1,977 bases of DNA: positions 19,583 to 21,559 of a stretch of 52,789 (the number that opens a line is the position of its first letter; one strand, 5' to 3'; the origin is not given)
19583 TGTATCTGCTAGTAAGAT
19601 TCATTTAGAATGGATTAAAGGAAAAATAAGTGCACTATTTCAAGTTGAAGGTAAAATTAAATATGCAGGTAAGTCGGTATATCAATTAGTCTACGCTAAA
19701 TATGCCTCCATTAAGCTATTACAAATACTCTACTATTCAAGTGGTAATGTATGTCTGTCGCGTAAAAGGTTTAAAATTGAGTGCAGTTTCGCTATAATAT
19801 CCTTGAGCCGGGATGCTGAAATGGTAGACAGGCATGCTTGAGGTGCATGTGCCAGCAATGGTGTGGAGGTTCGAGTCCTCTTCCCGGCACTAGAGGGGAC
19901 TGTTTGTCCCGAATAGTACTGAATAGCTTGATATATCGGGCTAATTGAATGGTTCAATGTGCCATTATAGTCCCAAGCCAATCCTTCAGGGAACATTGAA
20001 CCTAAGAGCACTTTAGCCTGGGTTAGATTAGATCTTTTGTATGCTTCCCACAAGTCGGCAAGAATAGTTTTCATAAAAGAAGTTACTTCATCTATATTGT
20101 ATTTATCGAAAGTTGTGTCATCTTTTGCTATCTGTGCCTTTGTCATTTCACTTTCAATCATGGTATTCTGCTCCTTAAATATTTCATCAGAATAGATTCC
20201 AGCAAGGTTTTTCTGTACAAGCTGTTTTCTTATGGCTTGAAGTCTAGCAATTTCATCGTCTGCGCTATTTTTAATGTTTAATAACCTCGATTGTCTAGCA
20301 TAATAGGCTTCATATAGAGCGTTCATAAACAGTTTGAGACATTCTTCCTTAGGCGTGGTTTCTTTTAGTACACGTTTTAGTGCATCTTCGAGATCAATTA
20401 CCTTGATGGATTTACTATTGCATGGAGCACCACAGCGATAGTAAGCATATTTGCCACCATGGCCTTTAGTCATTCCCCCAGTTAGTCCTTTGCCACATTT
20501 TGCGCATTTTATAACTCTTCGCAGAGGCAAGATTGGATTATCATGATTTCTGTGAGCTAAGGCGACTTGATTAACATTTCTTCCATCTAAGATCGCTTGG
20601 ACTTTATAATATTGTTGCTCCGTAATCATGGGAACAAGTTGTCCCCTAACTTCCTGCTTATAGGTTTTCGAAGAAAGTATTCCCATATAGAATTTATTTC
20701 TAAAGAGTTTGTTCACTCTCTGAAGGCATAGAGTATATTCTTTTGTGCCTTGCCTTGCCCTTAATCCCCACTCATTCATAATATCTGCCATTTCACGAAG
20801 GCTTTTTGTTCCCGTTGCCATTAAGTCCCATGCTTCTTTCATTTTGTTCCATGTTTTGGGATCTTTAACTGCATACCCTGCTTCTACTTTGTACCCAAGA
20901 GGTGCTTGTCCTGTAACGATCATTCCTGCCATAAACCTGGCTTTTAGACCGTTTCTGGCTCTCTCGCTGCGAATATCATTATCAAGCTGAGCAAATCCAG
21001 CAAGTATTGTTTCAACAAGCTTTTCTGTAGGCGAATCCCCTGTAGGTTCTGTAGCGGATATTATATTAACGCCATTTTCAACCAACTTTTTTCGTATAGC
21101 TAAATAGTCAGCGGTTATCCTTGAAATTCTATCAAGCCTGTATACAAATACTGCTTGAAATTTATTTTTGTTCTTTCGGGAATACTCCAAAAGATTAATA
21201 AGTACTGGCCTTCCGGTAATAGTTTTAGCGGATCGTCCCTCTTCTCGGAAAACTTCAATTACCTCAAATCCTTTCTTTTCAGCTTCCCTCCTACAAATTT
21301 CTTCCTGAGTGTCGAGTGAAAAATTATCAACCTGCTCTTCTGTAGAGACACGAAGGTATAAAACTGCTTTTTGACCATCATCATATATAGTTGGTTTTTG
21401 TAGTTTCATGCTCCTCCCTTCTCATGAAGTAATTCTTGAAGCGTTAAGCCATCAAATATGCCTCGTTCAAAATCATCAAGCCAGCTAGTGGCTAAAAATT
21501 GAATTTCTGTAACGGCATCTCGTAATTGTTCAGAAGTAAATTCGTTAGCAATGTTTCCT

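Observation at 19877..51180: Candidate integrative conjugative element with a minimal T4SS and a serine recombinase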

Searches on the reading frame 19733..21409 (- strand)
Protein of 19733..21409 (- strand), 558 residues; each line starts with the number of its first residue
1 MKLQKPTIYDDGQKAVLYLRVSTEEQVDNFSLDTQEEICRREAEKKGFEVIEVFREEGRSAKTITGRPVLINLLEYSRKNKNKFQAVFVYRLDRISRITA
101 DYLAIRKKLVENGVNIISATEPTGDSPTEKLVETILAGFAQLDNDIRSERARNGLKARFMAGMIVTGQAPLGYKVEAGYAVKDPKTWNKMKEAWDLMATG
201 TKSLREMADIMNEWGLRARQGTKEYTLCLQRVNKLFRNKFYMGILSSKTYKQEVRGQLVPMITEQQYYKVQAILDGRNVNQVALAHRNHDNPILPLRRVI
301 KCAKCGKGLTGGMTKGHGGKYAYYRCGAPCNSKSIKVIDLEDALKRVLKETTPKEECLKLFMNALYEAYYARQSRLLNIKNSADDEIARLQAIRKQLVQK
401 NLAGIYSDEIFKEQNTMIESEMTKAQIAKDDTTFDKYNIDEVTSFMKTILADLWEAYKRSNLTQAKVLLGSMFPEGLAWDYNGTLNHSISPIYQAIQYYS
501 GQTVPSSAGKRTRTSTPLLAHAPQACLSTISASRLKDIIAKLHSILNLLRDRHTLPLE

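Call 7: search_protein_families(library=pfam, proteins=[window:19733-21409:-], max_evalue=0.01)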
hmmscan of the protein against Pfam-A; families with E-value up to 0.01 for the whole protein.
window:19733-21409:- (558 aa): 3 families
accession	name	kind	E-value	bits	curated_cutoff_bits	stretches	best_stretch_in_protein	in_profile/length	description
PF00239.26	Resolvase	-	4.8e-31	108.2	23.3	1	15-162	1-143/145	Resolvase, N terminal domain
PF13408.12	Zn_ribbon_recom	-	5.6e-08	33.5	25.3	1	295-348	1-57/58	Recombinase zinc beta ribbon domain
PF07508.19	Recombinase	-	8.1e-07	29.7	21.1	1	189-277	6-102/102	Recombinase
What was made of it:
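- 19889..21409 (-): Large serine recombinase (integrase). As integrated, the ORF reads on antisense through the tRNA to a stop at 19733. Pfam Resolvase/Recombinase/Zn_ribbon_recom (call 7).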

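Call 32: find_homologous_proteins(query=window:19733-21409:-, max_evalue=1e-20)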
Query window:19733-21409:- (558 aa): 931 proteins with E <= 1e-20 among 8000 candidates; the best 120 are listed.
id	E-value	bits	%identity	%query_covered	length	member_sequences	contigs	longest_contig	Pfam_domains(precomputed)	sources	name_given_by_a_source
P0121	0.0e+0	1148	96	96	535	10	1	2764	PF07508.20,PF00239.27,PF13408.13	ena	-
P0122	8.0e-284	960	83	92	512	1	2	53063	PF07508.20,PF00239.27,PF13408.13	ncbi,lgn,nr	ncbi:MAG: recombinase family protein [Candidatus Levybacteria bacterium]|nr:recombinase family prote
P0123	7.4e-250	848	73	91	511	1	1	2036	PF07508.20,PF00239.27,PF13408.13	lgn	-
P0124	3.1e-249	846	73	91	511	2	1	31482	PF07508.20,PF00239.27,PF13408.13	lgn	-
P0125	5.5e-249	845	74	91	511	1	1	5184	PF07508.20,PF00239.27,PF13408.13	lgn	-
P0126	4.4e-246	836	72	91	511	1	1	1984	PF07508.20,PF00239.27,PF13408.13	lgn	-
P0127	4.2e-245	832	72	91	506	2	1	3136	PF07508.20,PF00239.27,PF13408.13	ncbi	-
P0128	4.9e-244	829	72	91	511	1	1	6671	PF07508.20,PF00239.27,PF13408.13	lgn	-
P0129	1.2e-243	828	73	90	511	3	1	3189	PF07508.20,PF00239.27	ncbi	-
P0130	2.5e-243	826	72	91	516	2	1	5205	PF07508.20,PF00239.27,PF13408.13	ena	-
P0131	1.2e-242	824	70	92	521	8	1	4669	PF07508.20,PF00239.27,PF13408.13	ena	-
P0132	7.3e-242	822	71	91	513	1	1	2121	PF07508.20,PF00239.27,PF13408.13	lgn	-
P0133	2.8e-241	820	71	91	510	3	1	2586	PF07508.20,PF00239.27,PF13408.13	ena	-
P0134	3.8e-241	819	71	91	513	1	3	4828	PF07508.20,PF00239.27,PF13408.13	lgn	-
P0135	2.0e-239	814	70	91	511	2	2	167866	PF07508.20,PF00239.27,PF13408.13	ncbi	-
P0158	2.6e-232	790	68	91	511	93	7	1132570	PF07508.20,PF00239.27,PF13408.13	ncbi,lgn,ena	-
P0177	4.6e-228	776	67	92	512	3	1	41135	PF07508.20,PF00239.27,PF13408.13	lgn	-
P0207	1.8e-223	761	67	90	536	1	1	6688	PF07508.20,PF00239.27,PF13408.13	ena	-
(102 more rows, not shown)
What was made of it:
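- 19889..21409 (-): Most of the 120 listed homologues are about 505-515 aa, and their alignments cover about 91% of the query (call 32).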

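Call 33: find_encoding_contigs(protein=P0122, flank=10000, max_places=2)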
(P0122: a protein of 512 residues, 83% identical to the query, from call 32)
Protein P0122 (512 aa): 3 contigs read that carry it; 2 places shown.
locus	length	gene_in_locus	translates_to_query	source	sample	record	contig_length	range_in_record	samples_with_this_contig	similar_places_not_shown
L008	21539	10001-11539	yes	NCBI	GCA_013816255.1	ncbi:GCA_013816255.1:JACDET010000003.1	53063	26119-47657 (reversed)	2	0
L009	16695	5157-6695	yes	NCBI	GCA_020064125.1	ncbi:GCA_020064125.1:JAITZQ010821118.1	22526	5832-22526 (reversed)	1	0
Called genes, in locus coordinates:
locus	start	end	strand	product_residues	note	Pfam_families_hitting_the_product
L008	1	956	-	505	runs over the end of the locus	PF04610:TrbL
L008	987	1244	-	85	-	-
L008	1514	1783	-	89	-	-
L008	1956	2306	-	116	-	-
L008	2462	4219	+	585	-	PF28175:T4SS_LegC2C7 (faint)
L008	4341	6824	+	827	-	PF26449:DUF8128, PF12696:TraG-D_C (faint), PF01935:DUF87, PF10412:TrwB_AAD_bind (weak)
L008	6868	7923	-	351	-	PF02661:Fic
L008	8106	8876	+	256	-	PF13814:Replic_Relax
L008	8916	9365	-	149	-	-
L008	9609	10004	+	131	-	-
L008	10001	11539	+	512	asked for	PF00239:Resolvase, PF07508:Recombinase, PF13408:Zn_ribbon_recom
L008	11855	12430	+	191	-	-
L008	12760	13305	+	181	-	PF28549:NDPSase_N, PF00293:NUDIX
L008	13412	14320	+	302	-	PF01636:APH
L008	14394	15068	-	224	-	PF01797:Y1_Tnp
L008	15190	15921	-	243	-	-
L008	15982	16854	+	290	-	PF05697:Trigger_N, PF05698:Trigger_C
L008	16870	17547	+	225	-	PF18904:DUF5660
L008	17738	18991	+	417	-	PF00291:PALP, PF00585:Thr_dehydrat_C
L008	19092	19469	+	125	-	PF01042:Ribonuc_L-PSP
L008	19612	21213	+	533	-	-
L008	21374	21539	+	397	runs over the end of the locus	PF04389:Peptidase_M28 (weak), PF01546:Peptidase_M20, PF07687:M20_dimer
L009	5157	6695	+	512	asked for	PF00239:Resolvase, PF07508:Recombinase, PF13408:Zn_ribbon_recom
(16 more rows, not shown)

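Call 34: find_encoding_contigs(protein=P0158, flank=10000, max_places=4)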
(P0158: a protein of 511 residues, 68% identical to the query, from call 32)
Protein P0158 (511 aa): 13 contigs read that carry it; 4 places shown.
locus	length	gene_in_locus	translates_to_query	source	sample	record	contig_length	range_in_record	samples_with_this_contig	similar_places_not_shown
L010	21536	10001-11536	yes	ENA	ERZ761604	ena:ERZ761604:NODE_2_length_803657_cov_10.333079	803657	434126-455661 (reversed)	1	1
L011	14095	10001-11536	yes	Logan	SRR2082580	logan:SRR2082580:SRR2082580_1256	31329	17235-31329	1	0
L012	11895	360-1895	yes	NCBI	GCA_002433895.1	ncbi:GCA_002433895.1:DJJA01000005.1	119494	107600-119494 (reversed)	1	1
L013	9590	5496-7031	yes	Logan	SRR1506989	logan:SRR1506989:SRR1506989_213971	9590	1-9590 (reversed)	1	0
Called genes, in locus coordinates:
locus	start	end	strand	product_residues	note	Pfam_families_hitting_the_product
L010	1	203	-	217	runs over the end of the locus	PF05368:NmrA, PF01073:3Beta_HSD (weak), PF01370:Epimerase, PF13460:NAD_binding_10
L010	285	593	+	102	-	PF01638:HxlR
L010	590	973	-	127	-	PF07885:Ion_trans_2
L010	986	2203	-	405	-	PF12704:MacB_PCD, PF02687:FtsX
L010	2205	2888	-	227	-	PF02463:SMC_N (weak), PF00005:ABC_tran, PF13304:AAA_21 (faint)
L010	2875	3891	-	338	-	PF25917:BSH_RND (weak), PF25990:Beta-barrel_YknX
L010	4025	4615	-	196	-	PF00440:TetR_N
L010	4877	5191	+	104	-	PF11171:DUF2958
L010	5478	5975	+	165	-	-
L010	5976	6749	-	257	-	PF13814:Replic_Relax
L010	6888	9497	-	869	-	PF26449:DUF8128, PF02534:T4SS-DNA_transf (faint), PF01935:DUF87, PF10412:TrwB_AAD_bind (faint), PF12696:TraG-D_C (weak)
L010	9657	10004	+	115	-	-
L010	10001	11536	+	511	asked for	PF00239:Resolvase, PF07508:Recombinase (weak), PF13408:Zn_ribbon_recom (weak)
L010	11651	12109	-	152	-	PF00258:Flavodoxin_1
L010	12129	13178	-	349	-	PF07478:Dala_Dala_lig_C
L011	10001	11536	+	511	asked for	PF00239:Resolvase, PF07508:Recombinase (weak), PF13408:Zn_ribbon_recom (weak)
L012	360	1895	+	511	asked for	PF00239:Resolvase, PF07508:Recombinase (weak), PF13408:Zn_ribbon_recom (weak)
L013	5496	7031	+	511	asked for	PF00239:Resolvase, PF07508:Recombinase (weak), PF13408:Zn_ribbon_recom (weak)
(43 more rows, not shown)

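Call 36: find_encoding_contigs(protein=P0177, flank=10000, max_places=2)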
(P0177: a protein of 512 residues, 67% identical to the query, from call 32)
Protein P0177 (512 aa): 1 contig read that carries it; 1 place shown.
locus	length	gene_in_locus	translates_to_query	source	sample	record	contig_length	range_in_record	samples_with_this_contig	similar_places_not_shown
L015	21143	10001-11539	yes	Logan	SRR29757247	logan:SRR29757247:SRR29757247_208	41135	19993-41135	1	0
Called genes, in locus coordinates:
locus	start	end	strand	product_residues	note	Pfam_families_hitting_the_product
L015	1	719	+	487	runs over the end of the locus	PF02463:SMC_N, PF11398:DUF2813 (faint), PF13175:AAA_15, PF13476:AAA_23, PF13555:AAA_29 (faint), PF13304:AAA_21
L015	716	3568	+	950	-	PF04313:HSDR_N, PF00270:DEAD, PF04851:ResIII, PF18766:SWI2_SNF2, PF22679:T1R_D3-like, PF12008:EcoR124_C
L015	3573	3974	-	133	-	PF20137:BubE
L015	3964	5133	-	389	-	PF20590:DUF6791, PF00899:ThiF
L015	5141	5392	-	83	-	PF14452:Multi_ubiq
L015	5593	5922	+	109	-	PF11171:DUF2958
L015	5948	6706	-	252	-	PF13814:Replic_Relax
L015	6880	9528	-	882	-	PF10412:TrwB_AAD_bind (faint), PF26449:DUF8128, PF01935:DUF87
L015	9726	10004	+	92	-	-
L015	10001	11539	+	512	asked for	PF00239:Resolvase, PF07508:Recombinase, PF13408:Zn_ribbon_recom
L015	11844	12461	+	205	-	-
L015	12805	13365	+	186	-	-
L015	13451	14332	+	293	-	PF05697:Trigger_N, PF05698:Trigger_C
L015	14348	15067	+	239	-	PF18904:DUF5660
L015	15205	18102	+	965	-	PF01678:DAP_epimerase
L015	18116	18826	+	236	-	PF01427:Peptidase_M15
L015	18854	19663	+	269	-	-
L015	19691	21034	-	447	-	-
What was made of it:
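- All three syntenic relatives (window, L008, L015) are occupied at the same locus (calls 33, 36).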

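Call 48: find_encoding_contigs(protein=P0121, flank=10000, max_places=6)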
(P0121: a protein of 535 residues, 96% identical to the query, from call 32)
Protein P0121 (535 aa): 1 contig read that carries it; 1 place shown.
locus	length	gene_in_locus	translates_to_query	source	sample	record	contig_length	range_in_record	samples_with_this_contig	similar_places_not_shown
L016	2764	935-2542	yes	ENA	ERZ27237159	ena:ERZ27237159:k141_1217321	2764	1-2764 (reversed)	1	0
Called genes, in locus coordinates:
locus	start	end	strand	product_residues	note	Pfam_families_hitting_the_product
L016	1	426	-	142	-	?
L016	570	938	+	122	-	-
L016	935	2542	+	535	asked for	PF00239:Resolvase, PF07508:Recombinase (weak), PF13408:Zn_ribbon_recom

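Call 53: find_related_loci(query=window:19889-21409:-, collection=viral_contigs, flank=10000)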
Query window:19889-21409:- (507 aa) in viral_contigs; peptide patterns used: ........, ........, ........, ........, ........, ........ (x = any residue, [..] = any of these).
8 stretches matched a pattern; 2 encode a relative of the query (tblastn E <= 1e-3); 2 distinct loci.
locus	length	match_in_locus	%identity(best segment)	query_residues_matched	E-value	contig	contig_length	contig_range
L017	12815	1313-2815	53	1-504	0e+0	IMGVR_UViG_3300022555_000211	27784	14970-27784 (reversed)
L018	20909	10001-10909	26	8-326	3e-23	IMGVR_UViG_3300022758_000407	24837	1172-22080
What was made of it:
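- One distant relative is filed in IMG/VR (call 53). Only 2 loci were found in 2.9 million viral contigs (call 53).
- Tried and rejected: IMG/VR scan with the recombinase (call 53).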

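Call 89: find_related_loci(query=A3, collection=metagenome_contigs, flank=10000)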
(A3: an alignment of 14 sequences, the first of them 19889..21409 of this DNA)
Query A3 (507 aa) in metagenome_contigs; peptide patterns used: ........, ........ (x = any residue, [..] = any of these).
600 stretches matched a pattern (row limit reached: there are more); 495 encode a relative of the query (tblastn E <= 1e-3); the best 80 are kept; 80 distinct loci.
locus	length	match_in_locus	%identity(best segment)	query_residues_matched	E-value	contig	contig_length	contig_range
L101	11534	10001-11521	98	1-507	0e+0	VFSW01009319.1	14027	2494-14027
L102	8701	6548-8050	74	7-507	0e+0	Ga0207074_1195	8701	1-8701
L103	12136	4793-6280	71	1-496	0e+0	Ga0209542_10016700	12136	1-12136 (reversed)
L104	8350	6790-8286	68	8-506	0e+0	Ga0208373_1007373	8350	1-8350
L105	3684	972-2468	68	8-506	0e+0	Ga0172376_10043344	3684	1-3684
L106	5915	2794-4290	68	8-506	0e+0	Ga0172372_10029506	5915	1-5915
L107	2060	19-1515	68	8-506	0e+0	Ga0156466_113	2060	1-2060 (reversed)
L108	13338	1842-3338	68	8-506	0e+0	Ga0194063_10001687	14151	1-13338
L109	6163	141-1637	68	8-506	0e+0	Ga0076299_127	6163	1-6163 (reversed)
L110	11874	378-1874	68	8-506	0e+0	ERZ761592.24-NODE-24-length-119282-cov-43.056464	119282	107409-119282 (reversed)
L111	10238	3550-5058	68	4-506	0e+0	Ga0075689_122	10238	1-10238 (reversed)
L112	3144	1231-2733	69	7-506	0e+0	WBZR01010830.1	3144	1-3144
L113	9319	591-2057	69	8-496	0e+0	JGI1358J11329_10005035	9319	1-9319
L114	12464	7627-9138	69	3-506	0e+0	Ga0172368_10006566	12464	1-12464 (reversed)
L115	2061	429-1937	69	4-506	0e+0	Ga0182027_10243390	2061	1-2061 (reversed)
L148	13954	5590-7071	57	13-506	0e+0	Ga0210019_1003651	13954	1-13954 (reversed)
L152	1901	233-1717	57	11-505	0e+0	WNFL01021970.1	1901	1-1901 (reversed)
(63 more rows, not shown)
